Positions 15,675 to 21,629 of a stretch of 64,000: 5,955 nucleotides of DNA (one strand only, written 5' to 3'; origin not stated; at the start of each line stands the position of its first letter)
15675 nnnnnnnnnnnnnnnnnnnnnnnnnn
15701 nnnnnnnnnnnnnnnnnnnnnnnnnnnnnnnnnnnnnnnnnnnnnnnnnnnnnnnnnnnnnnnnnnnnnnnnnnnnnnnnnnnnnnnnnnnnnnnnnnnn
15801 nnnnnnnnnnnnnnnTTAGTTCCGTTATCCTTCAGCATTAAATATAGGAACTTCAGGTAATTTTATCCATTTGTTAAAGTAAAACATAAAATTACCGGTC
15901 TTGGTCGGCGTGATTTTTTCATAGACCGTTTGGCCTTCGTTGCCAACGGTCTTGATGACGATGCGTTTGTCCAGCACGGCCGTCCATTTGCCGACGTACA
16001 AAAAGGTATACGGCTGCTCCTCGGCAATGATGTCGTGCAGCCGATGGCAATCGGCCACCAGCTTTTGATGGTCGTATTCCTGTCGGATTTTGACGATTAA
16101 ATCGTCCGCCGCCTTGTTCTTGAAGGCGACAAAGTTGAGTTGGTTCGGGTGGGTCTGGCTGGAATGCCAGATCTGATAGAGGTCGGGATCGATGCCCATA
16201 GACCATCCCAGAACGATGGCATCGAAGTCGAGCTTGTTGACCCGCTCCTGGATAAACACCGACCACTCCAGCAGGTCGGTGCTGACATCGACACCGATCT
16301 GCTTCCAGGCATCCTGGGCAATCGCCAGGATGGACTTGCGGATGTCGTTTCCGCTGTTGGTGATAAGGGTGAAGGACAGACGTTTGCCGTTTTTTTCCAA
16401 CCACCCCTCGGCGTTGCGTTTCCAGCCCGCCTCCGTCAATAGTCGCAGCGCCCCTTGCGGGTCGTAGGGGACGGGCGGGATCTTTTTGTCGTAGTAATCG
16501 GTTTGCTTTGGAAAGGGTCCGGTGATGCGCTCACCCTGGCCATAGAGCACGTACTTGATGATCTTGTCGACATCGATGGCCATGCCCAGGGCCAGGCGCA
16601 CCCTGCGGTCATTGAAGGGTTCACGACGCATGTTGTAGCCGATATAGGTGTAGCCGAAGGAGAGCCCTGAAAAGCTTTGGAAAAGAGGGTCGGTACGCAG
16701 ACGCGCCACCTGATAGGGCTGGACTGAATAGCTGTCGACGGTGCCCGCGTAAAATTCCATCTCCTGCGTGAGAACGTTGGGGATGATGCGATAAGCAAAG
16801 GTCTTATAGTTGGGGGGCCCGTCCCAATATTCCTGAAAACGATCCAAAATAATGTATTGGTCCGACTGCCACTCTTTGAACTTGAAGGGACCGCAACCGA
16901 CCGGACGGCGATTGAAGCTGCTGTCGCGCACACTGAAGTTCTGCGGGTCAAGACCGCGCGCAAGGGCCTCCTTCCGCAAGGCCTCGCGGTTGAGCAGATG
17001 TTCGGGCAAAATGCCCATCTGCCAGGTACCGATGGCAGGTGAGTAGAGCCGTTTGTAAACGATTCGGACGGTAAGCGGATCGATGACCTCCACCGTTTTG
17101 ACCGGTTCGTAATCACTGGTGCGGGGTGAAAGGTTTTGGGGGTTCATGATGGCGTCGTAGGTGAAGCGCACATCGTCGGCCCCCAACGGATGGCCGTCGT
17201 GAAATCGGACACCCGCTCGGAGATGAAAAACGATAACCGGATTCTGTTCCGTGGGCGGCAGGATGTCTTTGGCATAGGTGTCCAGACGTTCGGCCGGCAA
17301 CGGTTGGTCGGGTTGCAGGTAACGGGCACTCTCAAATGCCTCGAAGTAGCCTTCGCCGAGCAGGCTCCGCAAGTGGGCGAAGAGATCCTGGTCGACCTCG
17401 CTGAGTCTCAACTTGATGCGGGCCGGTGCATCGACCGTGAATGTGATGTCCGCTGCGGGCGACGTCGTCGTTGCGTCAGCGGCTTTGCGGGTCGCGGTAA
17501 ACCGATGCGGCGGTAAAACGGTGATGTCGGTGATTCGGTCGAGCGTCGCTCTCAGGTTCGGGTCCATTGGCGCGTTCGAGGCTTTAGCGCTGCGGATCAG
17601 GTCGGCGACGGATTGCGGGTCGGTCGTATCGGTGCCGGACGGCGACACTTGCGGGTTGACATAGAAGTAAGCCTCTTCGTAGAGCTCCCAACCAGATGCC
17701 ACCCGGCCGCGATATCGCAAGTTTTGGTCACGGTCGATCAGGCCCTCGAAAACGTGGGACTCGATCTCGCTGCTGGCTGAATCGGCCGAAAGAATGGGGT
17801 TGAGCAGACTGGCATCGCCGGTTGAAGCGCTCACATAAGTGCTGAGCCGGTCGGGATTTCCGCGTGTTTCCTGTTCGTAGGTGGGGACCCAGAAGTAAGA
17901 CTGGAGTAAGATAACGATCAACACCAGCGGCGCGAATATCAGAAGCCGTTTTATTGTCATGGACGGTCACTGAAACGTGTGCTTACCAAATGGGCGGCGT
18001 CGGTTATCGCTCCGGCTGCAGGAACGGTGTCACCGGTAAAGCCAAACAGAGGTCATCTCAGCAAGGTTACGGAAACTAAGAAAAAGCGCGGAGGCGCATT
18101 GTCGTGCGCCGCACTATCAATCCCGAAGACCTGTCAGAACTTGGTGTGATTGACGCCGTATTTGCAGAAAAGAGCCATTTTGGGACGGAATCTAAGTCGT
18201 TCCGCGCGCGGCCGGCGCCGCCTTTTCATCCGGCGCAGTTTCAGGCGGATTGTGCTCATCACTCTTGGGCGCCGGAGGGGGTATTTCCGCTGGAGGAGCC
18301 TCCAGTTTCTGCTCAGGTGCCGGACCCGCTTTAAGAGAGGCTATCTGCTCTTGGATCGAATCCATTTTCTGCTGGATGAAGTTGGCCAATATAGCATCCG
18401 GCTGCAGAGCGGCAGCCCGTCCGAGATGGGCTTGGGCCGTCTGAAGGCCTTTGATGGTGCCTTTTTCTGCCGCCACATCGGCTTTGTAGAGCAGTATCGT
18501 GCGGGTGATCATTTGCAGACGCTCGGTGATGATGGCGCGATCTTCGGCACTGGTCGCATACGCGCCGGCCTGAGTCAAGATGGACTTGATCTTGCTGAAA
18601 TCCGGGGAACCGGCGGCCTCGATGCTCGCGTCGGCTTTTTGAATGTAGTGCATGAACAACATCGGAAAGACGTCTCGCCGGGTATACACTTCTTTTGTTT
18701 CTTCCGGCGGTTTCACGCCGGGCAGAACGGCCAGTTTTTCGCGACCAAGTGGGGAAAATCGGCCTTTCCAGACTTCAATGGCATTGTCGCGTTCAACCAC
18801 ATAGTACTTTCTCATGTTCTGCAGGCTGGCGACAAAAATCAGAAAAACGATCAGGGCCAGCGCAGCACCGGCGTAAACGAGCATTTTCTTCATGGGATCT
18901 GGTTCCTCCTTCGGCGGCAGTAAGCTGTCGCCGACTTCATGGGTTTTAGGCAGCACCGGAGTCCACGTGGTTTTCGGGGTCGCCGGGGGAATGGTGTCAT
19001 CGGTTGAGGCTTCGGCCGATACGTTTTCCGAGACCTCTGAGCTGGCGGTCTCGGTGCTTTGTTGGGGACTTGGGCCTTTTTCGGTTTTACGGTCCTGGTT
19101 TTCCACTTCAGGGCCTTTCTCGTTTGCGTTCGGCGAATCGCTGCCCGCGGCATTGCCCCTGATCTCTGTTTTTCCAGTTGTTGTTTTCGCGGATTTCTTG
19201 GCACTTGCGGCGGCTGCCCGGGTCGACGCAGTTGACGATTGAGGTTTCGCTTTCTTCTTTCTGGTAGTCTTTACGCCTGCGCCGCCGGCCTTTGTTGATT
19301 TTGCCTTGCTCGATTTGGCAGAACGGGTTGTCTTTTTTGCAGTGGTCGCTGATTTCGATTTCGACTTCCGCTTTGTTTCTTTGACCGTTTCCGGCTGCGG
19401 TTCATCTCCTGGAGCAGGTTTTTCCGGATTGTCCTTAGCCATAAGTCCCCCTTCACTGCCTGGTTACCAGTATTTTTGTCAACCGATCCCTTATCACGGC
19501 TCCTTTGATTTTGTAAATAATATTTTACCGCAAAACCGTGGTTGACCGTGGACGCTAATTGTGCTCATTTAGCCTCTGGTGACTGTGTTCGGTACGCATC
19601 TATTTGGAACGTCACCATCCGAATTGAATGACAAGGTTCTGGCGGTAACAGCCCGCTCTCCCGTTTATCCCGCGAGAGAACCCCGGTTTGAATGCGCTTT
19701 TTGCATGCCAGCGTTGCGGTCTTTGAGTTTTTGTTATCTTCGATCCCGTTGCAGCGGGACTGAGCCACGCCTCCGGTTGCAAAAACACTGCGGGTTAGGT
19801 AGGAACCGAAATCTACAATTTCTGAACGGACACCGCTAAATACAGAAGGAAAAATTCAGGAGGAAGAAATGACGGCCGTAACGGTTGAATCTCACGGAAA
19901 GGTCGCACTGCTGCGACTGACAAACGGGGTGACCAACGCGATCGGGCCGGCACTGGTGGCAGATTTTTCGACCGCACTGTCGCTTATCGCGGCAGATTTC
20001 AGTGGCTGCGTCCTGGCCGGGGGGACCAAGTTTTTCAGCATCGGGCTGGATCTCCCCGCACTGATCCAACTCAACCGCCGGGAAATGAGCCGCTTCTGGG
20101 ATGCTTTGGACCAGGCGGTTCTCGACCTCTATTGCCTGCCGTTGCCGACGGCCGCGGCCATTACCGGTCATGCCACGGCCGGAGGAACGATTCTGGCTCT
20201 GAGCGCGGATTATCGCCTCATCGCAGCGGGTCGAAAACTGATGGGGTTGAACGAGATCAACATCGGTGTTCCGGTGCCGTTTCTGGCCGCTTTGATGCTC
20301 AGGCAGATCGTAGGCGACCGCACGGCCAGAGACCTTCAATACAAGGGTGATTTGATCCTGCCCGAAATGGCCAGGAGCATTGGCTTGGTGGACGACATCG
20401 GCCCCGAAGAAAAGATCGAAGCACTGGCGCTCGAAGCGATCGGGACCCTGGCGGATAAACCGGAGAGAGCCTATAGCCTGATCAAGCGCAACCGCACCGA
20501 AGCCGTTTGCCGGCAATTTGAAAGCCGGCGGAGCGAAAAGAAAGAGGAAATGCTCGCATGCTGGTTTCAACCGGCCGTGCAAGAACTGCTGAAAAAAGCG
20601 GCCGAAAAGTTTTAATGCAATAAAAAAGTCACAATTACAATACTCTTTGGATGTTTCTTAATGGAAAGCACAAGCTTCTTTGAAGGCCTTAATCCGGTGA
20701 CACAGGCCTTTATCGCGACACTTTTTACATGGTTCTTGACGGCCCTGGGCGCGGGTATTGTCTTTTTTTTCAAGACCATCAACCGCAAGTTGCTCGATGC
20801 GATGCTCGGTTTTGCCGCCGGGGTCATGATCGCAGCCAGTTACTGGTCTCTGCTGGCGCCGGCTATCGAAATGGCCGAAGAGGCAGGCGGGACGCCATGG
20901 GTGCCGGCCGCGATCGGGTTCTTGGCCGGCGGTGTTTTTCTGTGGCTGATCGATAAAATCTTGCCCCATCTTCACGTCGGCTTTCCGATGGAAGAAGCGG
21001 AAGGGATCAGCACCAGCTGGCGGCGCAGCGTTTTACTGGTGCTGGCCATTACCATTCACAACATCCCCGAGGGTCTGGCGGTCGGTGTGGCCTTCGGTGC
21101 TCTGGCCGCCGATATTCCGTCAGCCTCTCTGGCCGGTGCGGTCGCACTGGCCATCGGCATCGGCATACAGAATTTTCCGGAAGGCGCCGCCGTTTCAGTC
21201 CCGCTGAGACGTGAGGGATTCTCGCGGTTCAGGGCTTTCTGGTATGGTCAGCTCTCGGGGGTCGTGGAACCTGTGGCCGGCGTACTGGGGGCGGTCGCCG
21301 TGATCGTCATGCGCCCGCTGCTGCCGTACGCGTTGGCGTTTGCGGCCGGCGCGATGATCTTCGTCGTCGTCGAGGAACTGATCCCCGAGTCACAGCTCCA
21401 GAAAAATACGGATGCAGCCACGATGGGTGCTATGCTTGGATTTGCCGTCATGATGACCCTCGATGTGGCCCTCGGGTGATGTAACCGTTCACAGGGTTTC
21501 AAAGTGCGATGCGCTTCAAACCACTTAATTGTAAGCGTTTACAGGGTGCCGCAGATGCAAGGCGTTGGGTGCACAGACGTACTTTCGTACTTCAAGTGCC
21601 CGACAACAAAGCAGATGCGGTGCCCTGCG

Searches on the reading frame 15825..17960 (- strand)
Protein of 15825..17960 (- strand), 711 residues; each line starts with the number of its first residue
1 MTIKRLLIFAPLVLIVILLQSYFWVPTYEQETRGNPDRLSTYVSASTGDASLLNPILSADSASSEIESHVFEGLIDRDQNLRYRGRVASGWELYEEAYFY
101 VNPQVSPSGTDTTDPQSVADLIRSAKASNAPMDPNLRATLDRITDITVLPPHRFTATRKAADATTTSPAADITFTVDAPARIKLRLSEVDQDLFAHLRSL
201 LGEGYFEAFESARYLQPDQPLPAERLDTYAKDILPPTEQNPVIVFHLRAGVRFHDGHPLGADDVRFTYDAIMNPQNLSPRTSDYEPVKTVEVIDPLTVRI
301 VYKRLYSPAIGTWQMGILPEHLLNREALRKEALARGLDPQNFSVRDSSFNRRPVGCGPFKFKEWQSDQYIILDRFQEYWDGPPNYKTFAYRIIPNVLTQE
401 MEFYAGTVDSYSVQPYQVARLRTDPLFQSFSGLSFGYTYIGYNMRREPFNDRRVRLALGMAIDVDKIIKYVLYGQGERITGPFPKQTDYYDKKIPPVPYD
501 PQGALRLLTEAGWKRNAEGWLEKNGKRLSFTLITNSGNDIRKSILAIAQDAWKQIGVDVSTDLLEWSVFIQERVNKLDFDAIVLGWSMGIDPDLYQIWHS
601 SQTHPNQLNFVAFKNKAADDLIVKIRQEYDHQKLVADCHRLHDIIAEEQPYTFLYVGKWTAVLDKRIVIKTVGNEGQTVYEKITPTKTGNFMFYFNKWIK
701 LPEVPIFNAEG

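Call 65: search_protein_families(library=pfam, proteins=[window:15825-17960:-], max_evalue=0.00001)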
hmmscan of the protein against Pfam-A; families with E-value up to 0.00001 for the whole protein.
window:15825-17960:- (711 aa): 1 family
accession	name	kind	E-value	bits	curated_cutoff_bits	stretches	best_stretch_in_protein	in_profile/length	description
PF00496.27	SBP_bac_5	-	3.1e-84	283.6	32.4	1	241-600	17-360/368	Bacterial extracellular solute-binding proteins, family 5 Middle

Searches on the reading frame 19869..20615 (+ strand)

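Call 65: search_protein_families(library=pfam, proteins=[window:19869-20615:+], max_evalue=0.00001)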
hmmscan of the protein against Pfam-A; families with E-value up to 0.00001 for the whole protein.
window:19869-20615:+ (248 aa): 2 families
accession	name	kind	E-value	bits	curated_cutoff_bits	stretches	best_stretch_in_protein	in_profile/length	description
PF00378.25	ECH_1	-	1e-34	120.5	27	1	10-229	4-224/251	Enoyl-CoA hydratase/isomerase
PF16113.10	ECH_2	-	2.5e-07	30.9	27.2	1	23-243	13-237/335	Enoyl-CoA hydratase/isomerase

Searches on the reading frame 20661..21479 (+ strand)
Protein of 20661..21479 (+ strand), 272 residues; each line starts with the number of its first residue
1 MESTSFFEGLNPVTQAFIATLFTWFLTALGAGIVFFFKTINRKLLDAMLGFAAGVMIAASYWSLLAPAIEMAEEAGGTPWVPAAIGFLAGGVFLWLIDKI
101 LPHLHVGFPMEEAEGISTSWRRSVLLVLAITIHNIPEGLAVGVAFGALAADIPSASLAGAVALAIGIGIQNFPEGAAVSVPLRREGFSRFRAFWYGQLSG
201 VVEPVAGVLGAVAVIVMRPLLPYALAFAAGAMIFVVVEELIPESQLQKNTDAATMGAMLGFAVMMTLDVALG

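Call 65: search_protein_families(library=pfam, proteins=[window:20661-21479:+], max_evalue=0.00001)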
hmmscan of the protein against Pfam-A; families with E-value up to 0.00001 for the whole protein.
window:20661-21479:+ (272 aa): 1 family
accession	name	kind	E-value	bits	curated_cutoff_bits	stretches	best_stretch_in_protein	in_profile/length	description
PF02535.28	Zip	-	4.1e-26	92.4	35.1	2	116-267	171-322/323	ZIP Zinc transporter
